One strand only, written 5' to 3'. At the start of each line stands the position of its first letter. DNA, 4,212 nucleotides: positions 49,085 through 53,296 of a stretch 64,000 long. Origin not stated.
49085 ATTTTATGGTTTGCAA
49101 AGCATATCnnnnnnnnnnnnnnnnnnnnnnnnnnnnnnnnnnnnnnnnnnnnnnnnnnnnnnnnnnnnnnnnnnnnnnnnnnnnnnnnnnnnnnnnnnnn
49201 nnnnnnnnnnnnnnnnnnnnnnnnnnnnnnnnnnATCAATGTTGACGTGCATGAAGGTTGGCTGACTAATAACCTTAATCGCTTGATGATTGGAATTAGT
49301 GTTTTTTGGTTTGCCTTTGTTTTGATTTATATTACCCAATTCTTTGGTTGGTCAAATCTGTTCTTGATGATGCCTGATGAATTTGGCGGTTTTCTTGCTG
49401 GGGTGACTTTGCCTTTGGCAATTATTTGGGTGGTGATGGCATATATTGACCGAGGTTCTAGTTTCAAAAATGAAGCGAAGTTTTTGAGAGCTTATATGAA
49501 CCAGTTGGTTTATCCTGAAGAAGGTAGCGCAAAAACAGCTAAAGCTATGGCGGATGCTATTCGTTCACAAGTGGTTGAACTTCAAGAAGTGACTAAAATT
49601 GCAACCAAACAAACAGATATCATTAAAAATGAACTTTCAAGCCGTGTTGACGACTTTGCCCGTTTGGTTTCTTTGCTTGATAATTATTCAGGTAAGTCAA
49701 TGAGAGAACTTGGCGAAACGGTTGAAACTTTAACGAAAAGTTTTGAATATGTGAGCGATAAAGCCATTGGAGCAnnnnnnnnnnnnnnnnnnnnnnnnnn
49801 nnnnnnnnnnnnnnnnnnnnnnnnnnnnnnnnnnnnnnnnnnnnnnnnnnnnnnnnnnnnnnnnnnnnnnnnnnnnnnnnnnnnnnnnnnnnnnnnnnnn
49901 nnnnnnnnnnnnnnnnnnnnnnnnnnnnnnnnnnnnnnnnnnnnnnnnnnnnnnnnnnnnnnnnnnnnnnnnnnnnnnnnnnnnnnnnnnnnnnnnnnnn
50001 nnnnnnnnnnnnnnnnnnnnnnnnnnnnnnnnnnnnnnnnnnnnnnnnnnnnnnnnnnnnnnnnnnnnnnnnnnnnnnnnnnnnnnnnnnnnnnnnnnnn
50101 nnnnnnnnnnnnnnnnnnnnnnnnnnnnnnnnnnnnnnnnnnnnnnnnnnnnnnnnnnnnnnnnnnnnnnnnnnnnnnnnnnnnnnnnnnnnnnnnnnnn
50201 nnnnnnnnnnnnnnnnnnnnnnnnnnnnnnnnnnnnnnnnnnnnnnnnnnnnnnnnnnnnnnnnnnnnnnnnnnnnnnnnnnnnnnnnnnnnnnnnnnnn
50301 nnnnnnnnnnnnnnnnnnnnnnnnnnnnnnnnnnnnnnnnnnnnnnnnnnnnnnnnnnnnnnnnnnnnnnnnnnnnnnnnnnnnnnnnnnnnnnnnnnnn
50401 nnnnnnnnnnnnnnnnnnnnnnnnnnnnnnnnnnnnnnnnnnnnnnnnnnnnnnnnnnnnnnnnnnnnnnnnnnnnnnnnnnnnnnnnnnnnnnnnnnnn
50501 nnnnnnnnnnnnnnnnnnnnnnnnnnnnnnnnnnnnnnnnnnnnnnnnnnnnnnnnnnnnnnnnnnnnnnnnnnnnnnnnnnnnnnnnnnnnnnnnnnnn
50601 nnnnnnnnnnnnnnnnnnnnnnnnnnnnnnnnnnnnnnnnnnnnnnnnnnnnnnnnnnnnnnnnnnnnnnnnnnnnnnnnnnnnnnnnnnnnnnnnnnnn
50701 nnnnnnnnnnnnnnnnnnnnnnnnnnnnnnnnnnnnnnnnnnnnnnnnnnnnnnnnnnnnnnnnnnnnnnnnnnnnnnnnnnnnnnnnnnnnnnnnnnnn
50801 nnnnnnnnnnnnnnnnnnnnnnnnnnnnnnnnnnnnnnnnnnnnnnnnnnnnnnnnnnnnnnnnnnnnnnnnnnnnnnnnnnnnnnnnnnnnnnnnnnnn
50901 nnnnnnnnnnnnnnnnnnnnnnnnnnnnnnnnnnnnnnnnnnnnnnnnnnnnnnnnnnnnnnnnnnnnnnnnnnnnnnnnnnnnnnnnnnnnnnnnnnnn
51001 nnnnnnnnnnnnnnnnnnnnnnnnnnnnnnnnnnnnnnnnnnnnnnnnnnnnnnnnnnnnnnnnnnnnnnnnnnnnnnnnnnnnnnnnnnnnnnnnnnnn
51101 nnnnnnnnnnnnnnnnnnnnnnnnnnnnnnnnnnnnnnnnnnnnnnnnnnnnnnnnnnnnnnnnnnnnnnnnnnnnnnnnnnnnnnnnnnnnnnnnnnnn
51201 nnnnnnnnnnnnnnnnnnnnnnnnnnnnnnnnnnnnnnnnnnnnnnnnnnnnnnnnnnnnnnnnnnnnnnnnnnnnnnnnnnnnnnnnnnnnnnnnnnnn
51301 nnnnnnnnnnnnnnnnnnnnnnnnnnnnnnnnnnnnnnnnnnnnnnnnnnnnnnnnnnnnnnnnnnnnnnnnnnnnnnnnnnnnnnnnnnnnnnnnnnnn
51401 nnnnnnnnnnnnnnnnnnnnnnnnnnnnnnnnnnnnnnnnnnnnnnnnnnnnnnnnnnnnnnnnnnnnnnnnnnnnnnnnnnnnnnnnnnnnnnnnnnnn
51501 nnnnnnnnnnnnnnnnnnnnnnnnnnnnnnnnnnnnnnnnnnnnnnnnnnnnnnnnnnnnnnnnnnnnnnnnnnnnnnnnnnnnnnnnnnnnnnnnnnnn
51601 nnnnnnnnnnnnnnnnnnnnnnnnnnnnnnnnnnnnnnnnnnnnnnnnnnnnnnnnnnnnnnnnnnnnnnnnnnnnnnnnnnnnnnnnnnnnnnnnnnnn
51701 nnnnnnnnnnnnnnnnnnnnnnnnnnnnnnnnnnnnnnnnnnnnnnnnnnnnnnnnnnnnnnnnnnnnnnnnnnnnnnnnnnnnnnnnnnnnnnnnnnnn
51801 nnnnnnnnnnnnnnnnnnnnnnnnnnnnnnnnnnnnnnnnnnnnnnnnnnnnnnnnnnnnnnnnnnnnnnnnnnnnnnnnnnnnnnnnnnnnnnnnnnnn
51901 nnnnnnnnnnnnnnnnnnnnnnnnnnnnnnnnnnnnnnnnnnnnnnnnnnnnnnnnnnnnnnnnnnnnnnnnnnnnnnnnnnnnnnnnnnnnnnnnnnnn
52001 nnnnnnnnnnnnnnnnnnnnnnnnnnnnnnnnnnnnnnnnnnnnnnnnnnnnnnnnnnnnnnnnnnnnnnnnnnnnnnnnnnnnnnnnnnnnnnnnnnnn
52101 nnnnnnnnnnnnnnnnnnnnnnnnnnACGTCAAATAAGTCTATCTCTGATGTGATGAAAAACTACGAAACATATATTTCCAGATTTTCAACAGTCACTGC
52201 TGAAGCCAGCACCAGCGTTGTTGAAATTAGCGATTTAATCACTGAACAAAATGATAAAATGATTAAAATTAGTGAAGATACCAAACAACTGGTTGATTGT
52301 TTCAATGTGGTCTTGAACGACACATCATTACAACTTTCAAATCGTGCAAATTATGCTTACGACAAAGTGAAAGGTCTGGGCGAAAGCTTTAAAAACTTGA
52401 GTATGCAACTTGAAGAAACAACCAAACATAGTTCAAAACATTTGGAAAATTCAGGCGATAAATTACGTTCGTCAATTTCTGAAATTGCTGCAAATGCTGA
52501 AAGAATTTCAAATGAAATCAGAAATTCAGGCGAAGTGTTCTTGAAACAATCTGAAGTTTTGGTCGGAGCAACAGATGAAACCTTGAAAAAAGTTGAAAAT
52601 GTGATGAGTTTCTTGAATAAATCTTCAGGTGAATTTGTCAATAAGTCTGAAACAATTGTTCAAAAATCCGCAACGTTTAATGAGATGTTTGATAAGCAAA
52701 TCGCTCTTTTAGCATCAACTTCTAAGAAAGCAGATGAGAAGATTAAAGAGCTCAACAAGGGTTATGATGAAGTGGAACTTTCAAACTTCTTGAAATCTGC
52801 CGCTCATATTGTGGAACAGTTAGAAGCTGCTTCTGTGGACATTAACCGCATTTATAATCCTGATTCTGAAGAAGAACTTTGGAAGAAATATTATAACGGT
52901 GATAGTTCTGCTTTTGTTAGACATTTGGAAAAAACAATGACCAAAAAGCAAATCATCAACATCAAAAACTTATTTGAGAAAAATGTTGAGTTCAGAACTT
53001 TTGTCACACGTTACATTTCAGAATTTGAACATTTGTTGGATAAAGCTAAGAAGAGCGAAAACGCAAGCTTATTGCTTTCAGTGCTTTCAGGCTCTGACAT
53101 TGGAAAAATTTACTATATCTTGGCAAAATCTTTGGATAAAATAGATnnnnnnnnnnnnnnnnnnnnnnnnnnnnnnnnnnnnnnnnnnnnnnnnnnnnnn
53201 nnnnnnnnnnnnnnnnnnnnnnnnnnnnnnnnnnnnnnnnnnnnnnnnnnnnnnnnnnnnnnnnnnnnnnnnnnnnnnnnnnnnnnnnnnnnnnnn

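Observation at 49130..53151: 1339-aa bitopic coiled-coil giant with apolipoprotein-like repeats, translationally coupled to dusB through TAATG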

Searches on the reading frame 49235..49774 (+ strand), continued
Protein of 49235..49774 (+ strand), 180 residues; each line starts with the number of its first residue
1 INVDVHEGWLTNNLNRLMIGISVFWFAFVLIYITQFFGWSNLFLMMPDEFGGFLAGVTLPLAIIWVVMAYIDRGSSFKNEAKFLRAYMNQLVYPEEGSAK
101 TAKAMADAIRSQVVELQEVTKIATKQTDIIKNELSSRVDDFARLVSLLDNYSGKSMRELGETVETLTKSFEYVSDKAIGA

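Call 60: find_encoding_contigs(protein=P0294, flank=8000, max_places=2)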
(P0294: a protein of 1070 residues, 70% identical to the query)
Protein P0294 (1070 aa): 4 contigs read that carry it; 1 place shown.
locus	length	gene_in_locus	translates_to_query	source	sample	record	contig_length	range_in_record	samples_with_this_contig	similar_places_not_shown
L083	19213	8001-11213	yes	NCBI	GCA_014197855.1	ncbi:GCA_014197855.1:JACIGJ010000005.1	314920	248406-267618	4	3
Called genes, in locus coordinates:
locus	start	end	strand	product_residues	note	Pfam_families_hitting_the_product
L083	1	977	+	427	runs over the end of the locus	PF08240:ADH_N, PF00107:ADH_zinc_N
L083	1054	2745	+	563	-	PF02771:Acyl-CoA_dh_N, PF02770:Acyl-CoA_dh_M, PF00441:Acyl-CoA_dh_1, PF08028:Acyl-CoA_dh_2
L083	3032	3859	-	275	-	PF01547:SBP_bac_1, PF13531:SBP_bac_11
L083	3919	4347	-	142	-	-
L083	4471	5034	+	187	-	PF06172:Cupin_5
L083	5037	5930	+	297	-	PF04055:Radical_SAM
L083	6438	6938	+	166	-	PF10604:Polyketide_cyc2 (weak), PF03364:Polyketide_cyc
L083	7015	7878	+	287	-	PF08241:Methyltransf_11 (weak), PF08242:Methyltransf_12, PF13649:Methyltransf_25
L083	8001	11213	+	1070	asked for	-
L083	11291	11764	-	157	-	PF02082:Rrf2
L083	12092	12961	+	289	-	PF00582:Usp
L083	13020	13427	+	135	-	-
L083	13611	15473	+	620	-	PF00005:ABC_tran, PF00006:ATP-synt_ab (faint), PF01926:MMR_HSR1 (faint), PF02463:SMC_N (faint), PF07728:AAA_5 (faint), PF13175:AAA_15 (faint), PF00005:ABC_tran, PF16326:ABC_tran_CTD, +5 more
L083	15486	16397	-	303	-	-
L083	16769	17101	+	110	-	-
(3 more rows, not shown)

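Call 82: list_cluster_members(proteins=[P0151, P0183, P0238, P0175, P0241, P0192, P0295, P0143, P0138, P0133])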
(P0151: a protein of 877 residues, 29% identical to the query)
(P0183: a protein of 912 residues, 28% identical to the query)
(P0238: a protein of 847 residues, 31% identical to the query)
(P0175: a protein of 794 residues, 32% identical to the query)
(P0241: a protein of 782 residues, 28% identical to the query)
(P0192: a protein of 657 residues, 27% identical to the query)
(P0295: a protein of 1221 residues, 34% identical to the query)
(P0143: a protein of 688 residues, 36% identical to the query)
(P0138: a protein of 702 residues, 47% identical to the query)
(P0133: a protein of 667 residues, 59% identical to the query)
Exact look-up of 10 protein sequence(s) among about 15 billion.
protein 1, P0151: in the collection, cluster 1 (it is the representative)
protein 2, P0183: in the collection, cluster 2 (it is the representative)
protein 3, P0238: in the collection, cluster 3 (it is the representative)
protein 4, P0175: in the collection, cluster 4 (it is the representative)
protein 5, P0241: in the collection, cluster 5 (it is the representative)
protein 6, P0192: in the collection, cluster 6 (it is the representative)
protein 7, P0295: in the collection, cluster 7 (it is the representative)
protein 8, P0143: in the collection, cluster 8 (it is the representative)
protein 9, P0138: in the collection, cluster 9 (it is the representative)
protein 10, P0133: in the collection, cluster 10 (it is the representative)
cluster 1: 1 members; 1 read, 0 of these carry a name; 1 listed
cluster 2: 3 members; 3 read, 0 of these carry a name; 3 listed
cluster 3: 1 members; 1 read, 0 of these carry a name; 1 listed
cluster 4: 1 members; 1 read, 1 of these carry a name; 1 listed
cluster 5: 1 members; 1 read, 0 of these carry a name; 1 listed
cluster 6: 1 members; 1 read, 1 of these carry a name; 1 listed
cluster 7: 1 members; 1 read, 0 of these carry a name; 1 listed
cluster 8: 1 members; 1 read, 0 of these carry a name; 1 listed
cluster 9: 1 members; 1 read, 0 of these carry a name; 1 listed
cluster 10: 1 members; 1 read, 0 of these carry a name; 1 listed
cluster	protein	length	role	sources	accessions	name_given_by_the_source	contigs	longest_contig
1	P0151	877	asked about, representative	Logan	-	-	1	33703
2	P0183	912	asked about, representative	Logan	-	-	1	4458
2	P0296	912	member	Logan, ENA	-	-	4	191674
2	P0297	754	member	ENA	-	-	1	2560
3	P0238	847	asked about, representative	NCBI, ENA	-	-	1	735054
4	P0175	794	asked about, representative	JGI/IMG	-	hypothetical protein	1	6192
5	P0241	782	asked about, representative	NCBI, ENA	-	-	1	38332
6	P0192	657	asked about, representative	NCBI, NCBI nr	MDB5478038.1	MAG: hypothetical protein JWM96_533, partial [Alphaproteobacteria bacterium] | hypothetical protein [Alphaproteobacteria bacterium]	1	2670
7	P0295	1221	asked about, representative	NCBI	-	-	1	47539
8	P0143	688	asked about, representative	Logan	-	-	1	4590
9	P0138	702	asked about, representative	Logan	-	-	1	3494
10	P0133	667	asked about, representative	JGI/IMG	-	-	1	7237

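Call 84: find_encoding_contigs(protein=P0295, flank=6000, max_places=1)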
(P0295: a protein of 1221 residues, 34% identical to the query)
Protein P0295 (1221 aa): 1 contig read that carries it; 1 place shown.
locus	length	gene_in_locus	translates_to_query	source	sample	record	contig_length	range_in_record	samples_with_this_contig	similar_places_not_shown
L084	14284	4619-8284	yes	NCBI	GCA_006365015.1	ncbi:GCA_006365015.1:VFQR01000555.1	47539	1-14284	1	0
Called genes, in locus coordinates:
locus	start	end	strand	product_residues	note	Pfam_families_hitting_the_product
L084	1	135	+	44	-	?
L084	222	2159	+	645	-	PF13472:Lipase_GDSL_2 (faint)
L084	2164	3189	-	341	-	PF03486:HI0933_like (faint), PF07992:Pyr_redox_2, PF01266:DAO (weak), PF13738:Pyr_redox_3, PF00070:Pyr_redox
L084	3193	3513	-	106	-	PF00111:Fer2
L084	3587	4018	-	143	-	-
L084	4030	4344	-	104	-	-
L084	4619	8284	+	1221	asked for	PF04513:Baculo_PEP_C (faint), PF07464:ApoLp-III (faint), PF01442:Apolipoprotein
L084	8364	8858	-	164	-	-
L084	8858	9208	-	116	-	PF19649:DUF6152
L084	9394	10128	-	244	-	PF02470:MlaD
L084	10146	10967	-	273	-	PF00005:ABC_tran, PF13304:AAA_21 (weak)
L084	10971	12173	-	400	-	PF02405:MlaE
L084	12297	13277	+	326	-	PF02746:MR_MLE_N, PF13378:MR_MLE_C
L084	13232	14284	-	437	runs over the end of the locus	PF01306:LacY_symp, PF03825:Nuc_H_symport (weak), PF07690:MFS_1, PF12832:MFS_1_like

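Call 86: search_dna_similar(query=L081:3073-9339:+, collection=plasmids, mode=protein, max_evalue=1e-8, max_rows=30)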
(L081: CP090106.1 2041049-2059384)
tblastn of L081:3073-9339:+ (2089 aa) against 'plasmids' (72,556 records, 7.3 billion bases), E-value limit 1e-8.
Records with a match: 6; places in all: 7; records where one place covers at least 80% of the query: 5.
Best place of each record, by identity: >=99% 1; 95-99% 3; <60% 2.
By first word of the organism name: Sinorhizobium 4; Shinella 1; Sphingomonas 1.
By predicted mobility (MOB-suite, as given by PLSDB): non-mobilizable 6.
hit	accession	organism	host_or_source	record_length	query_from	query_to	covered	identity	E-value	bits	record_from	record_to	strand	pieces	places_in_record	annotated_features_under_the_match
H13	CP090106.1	Sinorhizobium meliloti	Medicago,Cell culture,Plant nodule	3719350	1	2089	100%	100.0%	0e+0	3644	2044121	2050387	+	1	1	kinesin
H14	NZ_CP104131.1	Sinorhizobium sp. K101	Phaseolus vulgaris,cell ...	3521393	1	2089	100%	97.6%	0e+0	3595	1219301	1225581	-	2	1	none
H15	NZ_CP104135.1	Sinorhizobium sp. C101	Phaseolus vulgaris,cell ...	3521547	1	2089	100%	97.6%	0e+0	3595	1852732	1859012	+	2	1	none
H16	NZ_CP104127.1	Sinorhizobium sp. M103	Phaseolus vulgaris,cell ...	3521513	1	2089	100%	97.6%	0e+0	3595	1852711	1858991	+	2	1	none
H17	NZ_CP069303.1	Shinella sp. PSBB067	monoisolate,Minnesota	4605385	1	1797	86%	47.8%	0e+0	1392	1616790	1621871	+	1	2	none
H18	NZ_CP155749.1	Sphingomonas parapaucimobilis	Chinese cabbage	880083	1977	2088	5%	39.3%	8e-12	79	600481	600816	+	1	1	hypothetical protein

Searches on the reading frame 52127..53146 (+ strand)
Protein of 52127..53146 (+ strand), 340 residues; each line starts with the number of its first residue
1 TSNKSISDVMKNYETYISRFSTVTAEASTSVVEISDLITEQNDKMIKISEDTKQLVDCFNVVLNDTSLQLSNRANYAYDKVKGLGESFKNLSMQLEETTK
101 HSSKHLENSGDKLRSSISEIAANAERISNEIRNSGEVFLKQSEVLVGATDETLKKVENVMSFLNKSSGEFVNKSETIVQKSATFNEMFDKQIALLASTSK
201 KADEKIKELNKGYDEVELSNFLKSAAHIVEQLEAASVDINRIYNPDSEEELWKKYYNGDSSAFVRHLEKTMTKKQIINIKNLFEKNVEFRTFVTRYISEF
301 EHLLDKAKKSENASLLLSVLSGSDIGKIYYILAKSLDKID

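Call 29: predict_structure(alignment_id=A3)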
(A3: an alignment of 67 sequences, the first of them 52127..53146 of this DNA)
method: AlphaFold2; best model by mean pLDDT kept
length: 340 residues; sequences in the alignment: 67
mean_pLDDT: 75.2   pTM: 0.39
mean pLDDT of the five models: 75.2, 68.8, 64.1, 57.4, 53.9
residues with pLDDT >= 90: 12; 70-90: 249; 50-70: 61; < 50: 18
segments of 3 or more residues with pLDDT < 50: 1-3, 100-111
pLDDT, mean of each block of 10 residues (from residue 1): 61 75 63 69 79 77 77 77 71 57 44 56 70 71 67 73 79 83 87 90 88 79 84 79 73 74 77 85 88 87 84 77 81 76
secondary structure, 60 per line:
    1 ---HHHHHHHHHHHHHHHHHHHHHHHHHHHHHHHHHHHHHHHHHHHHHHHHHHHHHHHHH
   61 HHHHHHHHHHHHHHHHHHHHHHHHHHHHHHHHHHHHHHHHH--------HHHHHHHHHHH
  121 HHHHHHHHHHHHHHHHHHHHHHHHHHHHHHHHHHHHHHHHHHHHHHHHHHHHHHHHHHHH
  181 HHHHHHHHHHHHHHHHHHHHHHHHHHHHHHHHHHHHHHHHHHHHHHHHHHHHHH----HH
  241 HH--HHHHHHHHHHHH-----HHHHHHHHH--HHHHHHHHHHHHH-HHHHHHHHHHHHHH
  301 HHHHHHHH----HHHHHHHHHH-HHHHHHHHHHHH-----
elements in order: H4-101 H110-234 H239-242 H245-256 H262-270 H273-285 H287-308 H313-322 H324-335
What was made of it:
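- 52772..53146 (+): C-dom (residues 1215-1339): all-alpha domain of about 7 short helices at the extreme C-terminus (.........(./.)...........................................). pLDDT about 75-88 (call 29).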

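Call 33: fold_search(model_id=the predicted structure, library=pdb)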
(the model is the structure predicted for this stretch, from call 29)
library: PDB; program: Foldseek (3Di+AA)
matches with E <= 10: 186; with E <= 0.001: 0
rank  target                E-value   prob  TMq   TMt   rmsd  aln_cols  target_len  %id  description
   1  3tp3                  8.8e-01  0.12  0.14  0.20   8.7       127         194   16  Structure of HTH-type transcriptional regulator EthR, G106W mutant (released 2011-12-21)
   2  6ho4                  1.1e+00  0.11  0.14  0.20  10.8       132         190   13  TRANSCRIPTIONAL REPRESSOR ETHR FROM MYCOBACTERIUM TUBERCULOSIS IN COMPLEX WITH BDM44693 (released 2018-12-26)
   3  4cgr_A                1.2e+00  0.14  0.14  0.21  11.2       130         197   12  Structure of Regulator Protein SCO3201 from Streptomyces coelicolor (released 2014-07-09)
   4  2wh8_D                1.2e+00  0.07  0.10  0.09  16.8       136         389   16  Interaction of Mycobacterium tuberculosis CYP130 with heterocyclic arylamines (released 2009-07-14)
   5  3uun_B                1.2e+00  0.16  0.15  0.32  11.8       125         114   13  Crystal Structure of N-terminal first spectrin repeat of dystrophin (released 2012-09-19)
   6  6l88_B                1.4e+00  0.08  0.10  0.17  14.6       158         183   13  Crystal structure of mineralocorticoid receptor ligand binding domain in complex with esaxerenone (released 2020-02-12)
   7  1t56                  1.5e+00  0.08  0.13  0.19  11.1       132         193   13  Crystal structure of TetR family repressor M. tuberculosis EthR (released 2004-07-27)
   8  6ivp_B                1.6e+00  0.06  0.10  0.12  15.9       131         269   11  Crystal structure of a membrane protein P262A (released 2019-11-06)
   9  7pt0_A                1.7e+00  0.12  0.14  0.21  11.0       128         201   10  SCO3201 with putative ligand (released 2021-10-20)
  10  5jr9_C                1.7e+00  0.07  0.12  0.19  19.8       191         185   14  Crystal structure of apo-NeC3PO (released 2016-09-28)
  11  4ga0                  1.7e+00  0.04  0.07  0.13  15.6        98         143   19  Structure of the N-terminal domain of Nup358 (released 2012-09-26)
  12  6lea_A                1.8e+00  0.09  0.10  0.27  11.9       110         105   18  Structure of FliS chaperone in complex with flagellin and HP1076 (released 2020-05-13)
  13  6ho9                  1.8e+00  0.08  0.14  0.21   8.7       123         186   15  TRANSCRIPTIONAL REPRESSOR ETHR FROM MYCOBACTERIUM TUBERCULOSIS IN COMPLEX WITH BDM44825 (released 2018-12-26)
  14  3rqf_A                2.2e+00  0.10  0.15  0.23  13.1       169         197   14  Cerebral cavernous malformation 3 (CCM3) in complex with paxillin LD2 (released 2011-06-01)
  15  6sny_A                2.2e+00  0.06  0.11  0.21  12.5       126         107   13  Synthetic mimic of an EPCR-binding PfEMP1 bound to EPCR (released 2019-09-04)
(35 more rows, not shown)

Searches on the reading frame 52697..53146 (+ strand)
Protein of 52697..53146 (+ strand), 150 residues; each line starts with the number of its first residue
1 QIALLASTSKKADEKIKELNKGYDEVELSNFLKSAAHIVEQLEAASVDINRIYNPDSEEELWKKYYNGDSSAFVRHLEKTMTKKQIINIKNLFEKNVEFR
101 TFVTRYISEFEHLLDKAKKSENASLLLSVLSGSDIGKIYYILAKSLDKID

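Call 85: search_dna_similar(query=window:52697-53146:+, collection=plasmids, mode=protein, max_evalue=0.001, max_rows=30)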
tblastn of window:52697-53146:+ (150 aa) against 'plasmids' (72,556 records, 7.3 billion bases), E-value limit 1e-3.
Records with a match: 6; places in all: 6; records where one place covers at least 80% of the query: 1.
Best place of each record, by identity: <60% 6.
By first word of the organism name: Sinorhizobium 4; Sphingomonas 1; Shinella 1.
By predicted mobility (MOB-suite, as given by PLSDB): non-mobilizable 6.
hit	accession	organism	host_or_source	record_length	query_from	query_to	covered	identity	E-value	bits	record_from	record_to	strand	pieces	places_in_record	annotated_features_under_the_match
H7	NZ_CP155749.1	Sphingomonas parapaucimobilis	Chinese cabbage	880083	1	149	99%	31.5%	1e-18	88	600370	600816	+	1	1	hypothetical protein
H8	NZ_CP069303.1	Shinella sp. PSBB067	monoisolate,Minnesota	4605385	33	150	79%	33.9%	1e-15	79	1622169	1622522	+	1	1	none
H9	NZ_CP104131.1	Sinorhizobium sp. K101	Phaseolus vulgaris,cell ...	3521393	33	145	75%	34.5%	5e-14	75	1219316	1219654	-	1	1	none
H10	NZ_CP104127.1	Sinorhizobium sp. M103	Phaseolus vulgaris,cell ...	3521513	33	145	75%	34.5%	5e-14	75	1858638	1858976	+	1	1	none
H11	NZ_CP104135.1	Sinorhizobium sp. C101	Phaseolus vulgaris,cell ...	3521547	33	145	75%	34.5%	5e-14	75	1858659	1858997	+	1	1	none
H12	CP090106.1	Sinorhizobium meliloti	Medicago,Cell culture,Plant nodule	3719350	33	145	75%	34.5%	6e-14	75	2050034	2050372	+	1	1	kinesin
